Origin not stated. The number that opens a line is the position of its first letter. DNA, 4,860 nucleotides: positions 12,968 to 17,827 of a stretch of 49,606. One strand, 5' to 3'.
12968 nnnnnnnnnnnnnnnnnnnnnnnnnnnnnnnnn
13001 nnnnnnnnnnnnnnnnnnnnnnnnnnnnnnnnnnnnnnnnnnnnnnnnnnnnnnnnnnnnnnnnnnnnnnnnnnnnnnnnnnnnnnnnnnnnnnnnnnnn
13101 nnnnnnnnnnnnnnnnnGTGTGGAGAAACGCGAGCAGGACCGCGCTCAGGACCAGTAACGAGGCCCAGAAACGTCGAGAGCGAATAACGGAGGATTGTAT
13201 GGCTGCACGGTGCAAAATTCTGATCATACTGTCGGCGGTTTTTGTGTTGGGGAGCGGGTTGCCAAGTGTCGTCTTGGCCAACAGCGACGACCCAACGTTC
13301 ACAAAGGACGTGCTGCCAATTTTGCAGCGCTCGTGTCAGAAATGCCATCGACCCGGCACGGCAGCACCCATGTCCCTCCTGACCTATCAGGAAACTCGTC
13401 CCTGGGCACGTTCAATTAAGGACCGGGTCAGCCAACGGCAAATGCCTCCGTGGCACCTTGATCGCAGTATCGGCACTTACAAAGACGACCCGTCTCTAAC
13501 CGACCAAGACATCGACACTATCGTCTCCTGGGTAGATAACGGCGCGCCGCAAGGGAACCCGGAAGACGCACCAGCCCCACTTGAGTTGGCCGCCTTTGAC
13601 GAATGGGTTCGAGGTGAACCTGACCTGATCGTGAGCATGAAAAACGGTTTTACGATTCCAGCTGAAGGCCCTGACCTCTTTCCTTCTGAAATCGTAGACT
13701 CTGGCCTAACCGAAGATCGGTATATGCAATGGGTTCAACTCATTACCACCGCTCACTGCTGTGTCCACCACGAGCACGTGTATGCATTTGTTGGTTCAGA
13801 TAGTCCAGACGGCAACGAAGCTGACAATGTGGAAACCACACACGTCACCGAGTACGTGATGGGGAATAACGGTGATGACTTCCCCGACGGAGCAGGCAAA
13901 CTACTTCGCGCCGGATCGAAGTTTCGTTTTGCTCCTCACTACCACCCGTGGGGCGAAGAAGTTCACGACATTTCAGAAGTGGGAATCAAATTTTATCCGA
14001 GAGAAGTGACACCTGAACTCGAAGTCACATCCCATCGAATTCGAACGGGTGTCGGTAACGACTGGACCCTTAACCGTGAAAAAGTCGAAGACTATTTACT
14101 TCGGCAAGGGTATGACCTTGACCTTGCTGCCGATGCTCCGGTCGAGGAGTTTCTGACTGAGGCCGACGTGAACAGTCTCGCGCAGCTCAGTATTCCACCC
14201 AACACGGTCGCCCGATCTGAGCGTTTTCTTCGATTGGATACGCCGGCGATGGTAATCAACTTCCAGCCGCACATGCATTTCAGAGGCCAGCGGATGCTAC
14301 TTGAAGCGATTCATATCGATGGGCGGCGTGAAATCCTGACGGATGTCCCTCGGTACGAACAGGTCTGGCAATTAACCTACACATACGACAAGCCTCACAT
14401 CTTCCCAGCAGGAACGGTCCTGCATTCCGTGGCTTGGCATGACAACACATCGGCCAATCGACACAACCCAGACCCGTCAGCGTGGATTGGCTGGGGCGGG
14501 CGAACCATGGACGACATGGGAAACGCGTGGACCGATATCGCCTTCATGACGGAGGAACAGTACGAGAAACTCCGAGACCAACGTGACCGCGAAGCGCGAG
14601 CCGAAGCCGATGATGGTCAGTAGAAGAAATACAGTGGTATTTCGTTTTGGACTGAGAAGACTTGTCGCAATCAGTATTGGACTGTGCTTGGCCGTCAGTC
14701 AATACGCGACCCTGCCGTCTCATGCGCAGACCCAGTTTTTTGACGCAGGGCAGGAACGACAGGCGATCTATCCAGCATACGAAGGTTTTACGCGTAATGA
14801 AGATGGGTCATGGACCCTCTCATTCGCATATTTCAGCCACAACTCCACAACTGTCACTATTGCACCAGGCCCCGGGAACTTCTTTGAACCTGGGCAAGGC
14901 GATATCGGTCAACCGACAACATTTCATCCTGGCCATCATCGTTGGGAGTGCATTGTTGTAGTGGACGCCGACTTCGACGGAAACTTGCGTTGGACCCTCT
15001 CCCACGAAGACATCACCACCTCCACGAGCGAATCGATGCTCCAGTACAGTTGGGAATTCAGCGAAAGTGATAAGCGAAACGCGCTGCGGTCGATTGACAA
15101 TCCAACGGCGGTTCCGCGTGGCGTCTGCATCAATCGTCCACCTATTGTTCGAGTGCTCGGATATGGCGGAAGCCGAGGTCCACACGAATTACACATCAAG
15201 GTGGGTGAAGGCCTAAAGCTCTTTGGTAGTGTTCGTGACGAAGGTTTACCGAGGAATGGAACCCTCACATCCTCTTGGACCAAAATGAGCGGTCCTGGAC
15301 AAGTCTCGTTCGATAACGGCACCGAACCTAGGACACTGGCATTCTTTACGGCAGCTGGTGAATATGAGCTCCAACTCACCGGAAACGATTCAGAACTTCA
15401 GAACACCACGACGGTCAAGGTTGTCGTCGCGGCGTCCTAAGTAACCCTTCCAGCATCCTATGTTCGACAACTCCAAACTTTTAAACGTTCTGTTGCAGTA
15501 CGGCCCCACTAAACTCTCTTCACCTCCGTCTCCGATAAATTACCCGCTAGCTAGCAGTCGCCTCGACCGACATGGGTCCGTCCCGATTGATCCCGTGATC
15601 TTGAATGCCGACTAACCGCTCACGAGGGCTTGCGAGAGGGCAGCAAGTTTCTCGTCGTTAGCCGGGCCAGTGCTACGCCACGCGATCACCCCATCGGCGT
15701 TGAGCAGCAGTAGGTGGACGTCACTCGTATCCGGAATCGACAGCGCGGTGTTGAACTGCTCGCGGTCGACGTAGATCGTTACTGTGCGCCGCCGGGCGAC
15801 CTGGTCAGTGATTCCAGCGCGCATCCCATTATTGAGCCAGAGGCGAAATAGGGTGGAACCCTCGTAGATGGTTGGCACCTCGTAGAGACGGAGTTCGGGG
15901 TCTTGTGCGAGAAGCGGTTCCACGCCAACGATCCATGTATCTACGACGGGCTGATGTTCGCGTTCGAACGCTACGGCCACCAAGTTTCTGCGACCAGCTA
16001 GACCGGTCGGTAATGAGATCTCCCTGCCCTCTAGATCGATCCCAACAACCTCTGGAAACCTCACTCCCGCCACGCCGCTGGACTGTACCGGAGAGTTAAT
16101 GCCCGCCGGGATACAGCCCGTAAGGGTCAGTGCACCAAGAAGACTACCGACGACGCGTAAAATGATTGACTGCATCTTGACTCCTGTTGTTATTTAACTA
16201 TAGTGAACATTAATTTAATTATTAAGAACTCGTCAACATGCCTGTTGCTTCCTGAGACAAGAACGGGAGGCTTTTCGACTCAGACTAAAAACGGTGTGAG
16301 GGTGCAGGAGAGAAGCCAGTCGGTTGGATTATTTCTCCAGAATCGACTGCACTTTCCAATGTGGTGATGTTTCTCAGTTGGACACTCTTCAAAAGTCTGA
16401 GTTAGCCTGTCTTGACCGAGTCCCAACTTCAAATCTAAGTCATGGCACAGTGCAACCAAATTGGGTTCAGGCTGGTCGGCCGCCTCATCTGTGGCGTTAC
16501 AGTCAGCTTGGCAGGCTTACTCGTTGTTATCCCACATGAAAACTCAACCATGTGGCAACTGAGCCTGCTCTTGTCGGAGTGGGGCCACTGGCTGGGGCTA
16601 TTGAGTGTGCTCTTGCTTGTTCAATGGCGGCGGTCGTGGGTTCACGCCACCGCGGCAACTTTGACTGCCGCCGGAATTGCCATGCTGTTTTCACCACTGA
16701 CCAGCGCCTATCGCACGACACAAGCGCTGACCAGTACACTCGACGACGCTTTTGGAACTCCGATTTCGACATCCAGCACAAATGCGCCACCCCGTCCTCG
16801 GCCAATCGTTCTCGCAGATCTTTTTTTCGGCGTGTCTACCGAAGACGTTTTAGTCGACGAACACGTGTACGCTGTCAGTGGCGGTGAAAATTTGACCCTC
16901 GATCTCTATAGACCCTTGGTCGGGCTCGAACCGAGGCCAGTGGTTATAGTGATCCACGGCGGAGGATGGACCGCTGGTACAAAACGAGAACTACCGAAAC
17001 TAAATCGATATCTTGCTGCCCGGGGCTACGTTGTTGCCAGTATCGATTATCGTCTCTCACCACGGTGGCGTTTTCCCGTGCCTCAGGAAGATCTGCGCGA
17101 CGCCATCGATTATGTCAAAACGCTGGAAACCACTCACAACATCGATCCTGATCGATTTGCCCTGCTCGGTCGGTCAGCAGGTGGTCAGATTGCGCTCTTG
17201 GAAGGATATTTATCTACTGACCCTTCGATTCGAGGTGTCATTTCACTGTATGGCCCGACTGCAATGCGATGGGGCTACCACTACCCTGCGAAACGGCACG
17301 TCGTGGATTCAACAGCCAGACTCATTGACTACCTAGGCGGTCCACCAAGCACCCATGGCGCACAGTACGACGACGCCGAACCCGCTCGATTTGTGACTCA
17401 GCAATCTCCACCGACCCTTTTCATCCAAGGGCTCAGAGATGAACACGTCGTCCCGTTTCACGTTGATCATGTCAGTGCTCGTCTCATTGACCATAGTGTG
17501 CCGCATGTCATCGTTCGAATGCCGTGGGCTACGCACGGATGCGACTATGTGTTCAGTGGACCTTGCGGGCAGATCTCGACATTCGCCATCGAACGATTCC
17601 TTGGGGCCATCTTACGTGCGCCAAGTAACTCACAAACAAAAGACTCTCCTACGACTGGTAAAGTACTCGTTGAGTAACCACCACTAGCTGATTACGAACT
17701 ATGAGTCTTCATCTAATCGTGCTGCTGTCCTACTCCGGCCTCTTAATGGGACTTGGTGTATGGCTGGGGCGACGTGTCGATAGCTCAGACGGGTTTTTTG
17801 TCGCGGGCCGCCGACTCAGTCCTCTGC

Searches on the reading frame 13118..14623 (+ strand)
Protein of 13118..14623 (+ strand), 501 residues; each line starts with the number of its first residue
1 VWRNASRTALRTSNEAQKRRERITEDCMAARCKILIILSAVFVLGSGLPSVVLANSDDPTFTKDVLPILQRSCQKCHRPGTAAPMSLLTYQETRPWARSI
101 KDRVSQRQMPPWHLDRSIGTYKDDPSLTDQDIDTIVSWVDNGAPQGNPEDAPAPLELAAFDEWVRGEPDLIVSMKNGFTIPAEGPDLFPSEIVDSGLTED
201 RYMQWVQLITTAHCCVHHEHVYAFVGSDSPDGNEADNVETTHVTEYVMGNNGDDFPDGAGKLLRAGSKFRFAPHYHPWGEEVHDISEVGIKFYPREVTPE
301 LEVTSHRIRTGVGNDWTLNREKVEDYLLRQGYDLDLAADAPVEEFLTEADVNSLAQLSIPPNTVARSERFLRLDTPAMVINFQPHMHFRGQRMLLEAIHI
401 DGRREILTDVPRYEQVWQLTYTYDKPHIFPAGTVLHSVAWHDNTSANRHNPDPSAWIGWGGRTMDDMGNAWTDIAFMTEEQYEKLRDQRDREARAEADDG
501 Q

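Call 3: search_protein_families(library=pfam, proteins=[window:13118-14623:+])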
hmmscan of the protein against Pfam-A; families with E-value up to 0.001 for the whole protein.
window:13118-14623:+ (501 aa): 0 families

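Call 31: search_protein_families(library=pfam, proteins=[window:13199-14620:+], max_evalue=10)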
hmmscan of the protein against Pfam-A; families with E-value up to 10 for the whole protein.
window:13199-14620:+ (474 aa): 3 families
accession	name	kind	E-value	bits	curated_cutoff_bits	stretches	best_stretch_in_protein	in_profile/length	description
PF13442.11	Cytochrome_CBB3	-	0.0015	19.3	27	1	42-87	10-53/68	Cytochrome C oxidase, cbb3-type, subunit III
PF00034.26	Cytochrom_C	-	0.002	19.9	21.3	1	43-114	9-88/90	Cytochrome c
PF14376.11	Haem_bd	-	0.0067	16.8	27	1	35-58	31-54/133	Haem-binding domain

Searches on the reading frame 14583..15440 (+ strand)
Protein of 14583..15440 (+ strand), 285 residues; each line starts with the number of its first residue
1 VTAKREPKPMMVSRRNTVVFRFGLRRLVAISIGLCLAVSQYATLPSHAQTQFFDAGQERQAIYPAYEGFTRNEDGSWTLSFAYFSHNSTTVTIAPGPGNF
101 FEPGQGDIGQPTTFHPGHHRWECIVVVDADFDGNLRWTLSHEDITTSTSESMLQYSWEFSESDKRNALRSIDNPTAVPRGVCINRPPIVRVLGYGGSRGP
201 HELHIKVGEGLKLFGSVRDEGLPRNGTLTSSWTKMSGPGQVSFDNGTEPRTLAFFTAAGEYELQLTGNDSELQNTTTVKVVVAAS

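Call 3: search_protein_families(library=pfam, proteins=[window:14583-15440:+])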
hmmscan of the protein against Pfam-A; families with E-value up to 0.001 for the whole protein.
window:14583-15440:+ (285 aa): 1 family
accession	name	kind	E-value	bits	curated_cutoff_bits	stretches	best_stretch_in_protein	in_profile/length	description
PF22352.2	K319L-like_PKD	-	1.3e-07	31.9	27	1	212-282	15-84/84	K319L-like, PKD domain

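Call 31: search_protein_families(library=pfam, proteins=[window:14583-15437:+], max_evalue=10)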
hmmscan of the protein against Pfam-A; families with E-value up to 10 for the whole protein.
window:14583-15437:+ (285 aa): 2 families
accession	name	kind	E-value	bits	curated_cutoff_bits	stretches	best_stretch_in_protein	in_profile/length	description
PF22352.2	K319L-like_PKD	-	1.3e-07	31.9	27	1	212-282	15-84/84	K319L-like, PKD domain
PF00801.26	PKD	-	0.0076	16.7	23.5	1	228-282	30-80/80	PKD domain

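Call 77: search_protein_families(library=ncbifam, proteins=[window:14583-15437:+], max_evalue=0.001)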
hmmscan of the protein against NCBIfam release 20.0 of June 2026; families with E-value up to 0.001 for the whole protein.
window:14583-15437:+ (285 aa): 1 family
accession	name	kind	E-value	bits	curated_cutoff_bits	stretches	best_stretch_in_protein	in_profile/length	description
NF041578.1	betaarabinsidaseHypBA2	equivalog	3.1e-09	34.9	3200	1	209-280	1057-1130/1709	beta-L-arabinobiosidase HypBA2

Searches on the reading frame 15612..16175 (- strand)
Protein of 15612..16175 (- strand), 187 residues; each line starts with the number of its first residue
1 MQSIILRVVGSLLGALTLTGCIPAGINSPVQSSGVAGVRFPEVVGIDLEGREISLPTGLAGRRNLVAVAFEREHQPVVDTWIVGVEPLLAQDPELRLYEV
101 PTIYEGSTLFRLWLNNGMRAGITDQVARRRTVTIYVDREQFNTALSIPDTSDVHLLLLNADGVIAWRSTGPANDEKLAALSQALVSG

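Call 3: search_protein_families(library=pfam, proteins=[window:15612-16175:-])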
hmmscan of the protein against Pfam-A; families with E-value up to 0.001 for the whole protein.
window:15612-16175:- (187 aa): 0 families

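Call 31: search_protein_families(library=pfam, proteins=[window:15612-16172:-], max_evalue=10)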
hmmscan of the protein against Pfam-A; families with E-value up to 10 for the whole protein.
window:15612-16172:- (186 aa): 2 families
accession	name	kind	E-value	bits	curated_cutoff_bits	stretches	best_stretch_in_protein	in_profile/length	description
PF05176.20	ATP-synt_10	-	0.047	13.4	22.3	1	38-181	96-251/256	ATP10 protein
PF21274.3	Rng_hyd_C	-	0.052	14.3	27.5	1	143-179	62-99/107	Aromatic-ring hydroxylase, C-terminal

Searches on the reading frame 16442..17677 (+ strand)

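Call 3: search_protein_families(library=pfam, proteins=[window:16442-17677:+])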
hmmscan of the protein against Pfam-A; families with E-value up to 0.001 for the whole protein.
window:16442-17677:+ (411 aa): 7 families
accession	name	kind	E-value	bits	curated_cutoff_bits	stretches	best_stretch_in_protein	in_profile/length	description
PF20434.5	BD-FAE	-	4.4e-36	124.8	26.8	1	153-338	1-205/215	BD-FAE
PF07859.19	Abhydrolase_3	-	2e-19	70.7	25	1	168-274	1-111/210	alpha/beta hydrolase fold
PF00326.27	Peptidase_S9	-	1.5e-13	51.2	22.6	1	190-367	9-189/213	Prolyl oligopeptidase family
PF00135.34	COesterase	-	3.4e-08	33.3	27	1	149-297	84-243/515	Carboxylesterase family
PF12146.15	Hydrolase_4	-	5.4e-07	29.6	27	1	163-268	2-106/239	Serine aminopeptidase, S33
PF01738.24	DLH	-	3e-05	24.2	21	0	218-366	78-187/217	Dienelactone hydrolase family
PF00561.26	Abhydrolase_1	-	0.00018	21.7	25.8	0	166-271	1-102/245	alpha/beta hydrolase fold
